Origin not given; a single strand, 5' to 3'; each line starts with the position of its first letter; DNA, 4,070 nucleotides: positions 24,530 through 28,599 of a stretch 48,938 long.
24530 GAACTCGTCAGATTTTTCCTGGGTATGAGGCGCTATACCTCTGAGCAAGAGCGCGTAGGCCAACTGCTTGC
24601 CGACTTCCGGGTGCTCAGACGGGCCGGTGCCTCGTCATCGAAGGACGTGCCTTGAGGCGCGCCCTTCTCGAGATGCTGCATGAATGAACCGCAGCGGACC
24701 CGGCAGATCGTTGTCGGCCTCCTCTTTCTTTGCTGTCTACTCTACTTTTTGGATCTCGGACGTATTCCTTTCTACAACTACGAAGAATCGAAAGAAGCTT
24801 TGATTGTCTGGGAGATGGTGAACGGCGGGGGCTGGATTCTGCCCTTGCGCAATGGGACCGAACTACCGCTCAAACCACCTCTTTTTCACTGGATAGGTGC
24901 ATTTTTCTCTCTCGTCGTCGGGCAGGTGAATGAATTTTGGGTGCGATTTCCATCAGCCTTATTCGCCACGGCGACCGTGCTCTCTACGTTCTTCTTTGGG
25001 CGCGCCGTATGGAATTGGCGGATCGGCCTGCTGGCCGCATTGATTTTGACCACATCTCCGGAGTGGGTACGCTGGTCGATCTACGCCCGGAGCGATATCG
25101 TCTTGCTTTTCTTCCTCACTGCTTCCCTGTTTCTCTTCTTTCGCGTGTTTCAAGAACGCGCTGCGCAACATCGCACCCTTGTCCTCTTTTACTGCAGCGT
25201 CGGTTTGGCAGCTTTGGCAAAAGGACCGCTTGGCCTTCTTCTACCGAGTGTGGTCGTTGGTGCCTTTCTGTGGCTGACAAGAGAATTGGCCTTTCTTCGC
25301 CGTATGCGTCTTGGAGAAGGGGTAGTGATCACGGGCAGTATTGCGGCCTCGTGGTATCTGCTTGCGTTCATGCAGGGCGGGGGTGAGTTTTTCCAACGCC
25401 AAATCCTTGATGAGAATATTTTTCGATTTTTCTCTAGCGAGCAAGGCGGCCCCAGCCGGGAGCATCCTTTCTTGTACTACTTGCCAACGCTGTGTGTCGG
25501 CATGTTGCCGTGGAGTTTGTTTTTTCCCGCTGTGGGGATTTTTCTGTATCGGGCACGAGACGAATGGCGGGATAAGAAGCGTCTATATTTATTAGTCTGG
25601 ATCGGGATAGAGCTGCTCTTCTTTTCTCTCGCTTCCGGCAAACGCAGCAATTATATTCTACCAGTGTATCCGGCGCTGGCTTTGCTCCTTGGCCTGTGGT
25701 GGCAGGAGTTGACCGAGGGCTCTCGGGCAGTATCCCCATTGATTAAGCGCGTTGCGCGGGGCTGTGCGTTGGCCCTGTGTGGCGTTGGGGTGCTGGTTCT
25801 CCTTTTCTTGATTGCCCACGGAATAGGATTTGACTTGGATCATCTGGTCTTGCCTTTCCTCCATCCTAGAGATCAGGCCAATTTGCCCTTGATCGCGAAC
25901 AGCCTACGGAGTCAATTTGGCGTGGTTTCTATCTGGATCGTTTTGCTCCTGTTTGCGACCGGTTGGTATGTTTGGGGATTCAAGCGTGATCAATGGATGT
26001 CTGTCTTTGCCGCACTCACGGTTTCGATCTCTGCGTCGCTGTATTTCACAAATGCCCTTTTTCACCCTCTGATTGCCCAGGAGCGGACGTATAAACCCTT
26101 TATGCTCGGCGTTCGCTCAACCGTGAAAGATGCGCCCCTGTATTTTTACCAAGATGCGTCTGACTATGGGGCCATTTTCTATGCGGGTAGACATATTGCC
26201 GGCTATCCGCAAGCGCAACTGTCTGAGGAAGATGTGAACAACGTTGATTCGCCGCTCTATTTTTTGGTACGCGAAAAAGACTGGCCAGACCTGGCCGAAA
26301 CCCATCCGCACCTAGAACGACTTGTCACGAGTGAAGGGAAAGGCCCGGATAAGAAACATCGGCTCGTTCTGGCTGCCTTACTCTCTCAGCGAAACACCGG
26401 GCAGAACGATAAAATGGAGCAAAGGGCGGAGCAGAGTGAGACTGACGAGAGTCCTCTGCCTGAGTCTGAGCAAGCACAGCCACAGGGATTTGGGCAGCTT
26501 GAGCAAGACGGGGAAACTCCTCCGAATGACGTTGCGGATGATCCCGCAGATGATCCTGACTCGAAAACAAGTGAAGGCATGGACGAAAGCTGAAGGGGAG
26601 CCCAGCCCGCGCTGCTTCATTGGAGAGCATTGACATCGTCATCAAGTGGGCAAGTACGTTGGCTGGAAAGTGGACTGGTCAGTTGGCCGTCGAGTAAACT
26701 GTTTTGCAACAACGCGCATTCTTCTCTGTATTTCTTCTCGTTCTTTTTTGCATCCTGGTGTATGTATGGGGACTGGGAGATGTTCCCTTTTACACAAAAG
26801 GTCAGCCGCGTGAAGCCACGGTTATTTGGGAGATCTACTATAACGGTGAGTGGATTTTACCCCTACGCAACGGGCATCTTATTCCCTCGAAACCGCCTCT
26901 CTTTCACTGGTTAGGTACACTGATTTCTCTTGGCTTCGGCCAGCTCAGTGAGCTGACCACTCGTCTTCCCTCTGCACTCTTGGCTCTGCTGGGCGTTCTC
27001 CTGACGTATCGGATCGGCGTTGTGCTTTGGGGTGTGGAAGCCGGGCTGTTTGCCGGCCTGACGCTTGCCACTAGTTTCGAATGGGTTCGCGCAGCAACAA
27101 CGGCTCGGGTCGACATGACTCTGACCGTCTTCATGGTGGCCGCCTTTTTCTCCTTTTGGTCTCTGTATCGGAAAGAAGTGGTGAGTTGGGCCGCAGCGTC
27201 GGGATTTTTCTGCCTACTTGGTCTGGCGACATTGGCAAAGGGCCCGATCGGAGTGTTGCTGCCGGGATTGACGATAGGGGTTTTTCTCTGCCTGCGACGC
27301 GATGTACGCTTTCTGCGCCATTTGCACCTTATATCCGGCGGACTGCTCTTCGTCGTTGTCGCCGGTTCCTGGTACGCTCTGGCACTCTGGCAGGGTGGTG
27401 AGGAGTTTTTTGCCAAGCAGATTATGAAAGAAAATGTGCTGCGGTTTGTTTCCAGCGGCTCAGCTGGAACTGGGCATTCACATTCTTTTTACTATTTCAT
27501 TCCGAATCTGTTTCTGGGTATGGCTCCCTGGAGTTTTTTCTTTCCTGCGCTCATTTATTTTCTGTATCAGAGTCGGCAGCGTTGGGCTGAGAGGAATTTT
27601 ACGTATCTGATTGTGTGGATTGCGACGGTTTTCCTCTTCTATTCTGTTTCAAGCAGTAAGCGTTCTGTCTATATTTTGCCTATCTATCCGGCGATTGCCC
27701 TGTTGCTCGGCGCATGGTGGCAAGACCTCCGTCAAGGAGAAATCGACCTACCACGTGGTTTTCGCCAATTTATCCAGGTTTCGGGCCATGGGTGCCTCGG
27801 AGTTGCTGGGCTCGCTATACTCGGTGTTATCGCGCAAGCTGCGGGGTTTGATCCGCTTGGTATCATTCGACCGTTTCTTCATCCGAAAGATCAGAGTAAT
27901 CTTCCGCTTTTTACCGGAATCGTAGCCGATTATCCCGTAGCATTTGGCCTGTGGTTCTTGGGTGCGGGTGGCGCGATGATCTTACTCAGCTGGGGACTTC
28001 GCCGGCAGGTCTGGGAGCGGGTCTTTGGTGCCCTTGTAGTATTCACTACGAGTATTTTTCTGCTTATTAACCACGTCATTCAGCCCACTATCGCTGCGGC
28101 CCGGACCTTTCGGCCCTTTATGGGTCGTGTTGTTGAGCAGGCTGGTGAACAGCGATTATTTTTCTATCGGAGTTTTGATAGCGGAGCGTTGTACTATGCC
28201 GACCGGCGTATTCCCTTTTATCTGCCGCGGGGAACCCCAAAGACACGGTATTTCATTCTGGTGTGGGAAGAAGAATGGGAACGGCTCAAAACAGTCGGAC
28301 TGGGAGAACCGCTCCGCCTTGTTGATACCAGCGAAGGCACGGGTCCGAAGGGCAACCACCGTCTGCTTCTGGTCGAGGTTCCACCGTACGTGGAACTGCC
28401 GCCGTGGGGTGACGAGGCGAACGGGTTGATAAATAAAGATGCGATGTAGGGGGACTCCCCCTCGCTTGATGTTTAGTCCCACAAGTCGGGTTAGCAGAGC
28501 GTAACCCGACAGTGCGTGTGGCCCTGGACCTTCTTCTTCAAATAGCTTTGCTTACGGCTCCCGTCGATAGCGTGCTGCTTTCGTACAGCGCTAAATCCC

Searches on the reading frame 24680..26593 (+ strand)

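Call 49: search_protein_families(library=pfam, proteins=[window:24680-26593:+], max_evalue=0.001)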
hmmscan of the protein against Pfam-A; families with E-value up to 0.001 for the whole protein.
window:24680-26593:+ (637 aa): 2 families
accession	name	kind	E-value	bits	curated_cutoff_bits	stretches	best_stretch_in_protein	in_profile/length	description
PF13231.12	PMT_2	-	2.3e-16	60.9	26.1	1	65-221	2-153/160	Dolichyl-phosphate-mannose-protein mannosyltransferase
PF02366.24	PMT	-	1.3e-12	48.2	22.7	1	62-201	59-201/245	Dolichyl-phosphate-mannose-protein mannosyltransferase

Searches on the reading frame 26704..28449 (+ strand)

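Call 49: search_protein_families(library=pfam, proteins=[window:26704-28449:+], max_evalue=0.001)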
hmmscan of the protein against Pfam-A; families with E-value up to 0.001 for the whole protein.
window:26704-28449:+ (581 aa): 1 family
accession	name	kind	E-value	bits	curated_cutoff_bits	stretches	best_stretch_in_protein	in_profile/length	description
PF13231.12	PMT_2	-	1.7e-14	54.8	26.1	1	62-220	1-154/160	Dolichyl-phosphate-mannose-protein mannosyltransferase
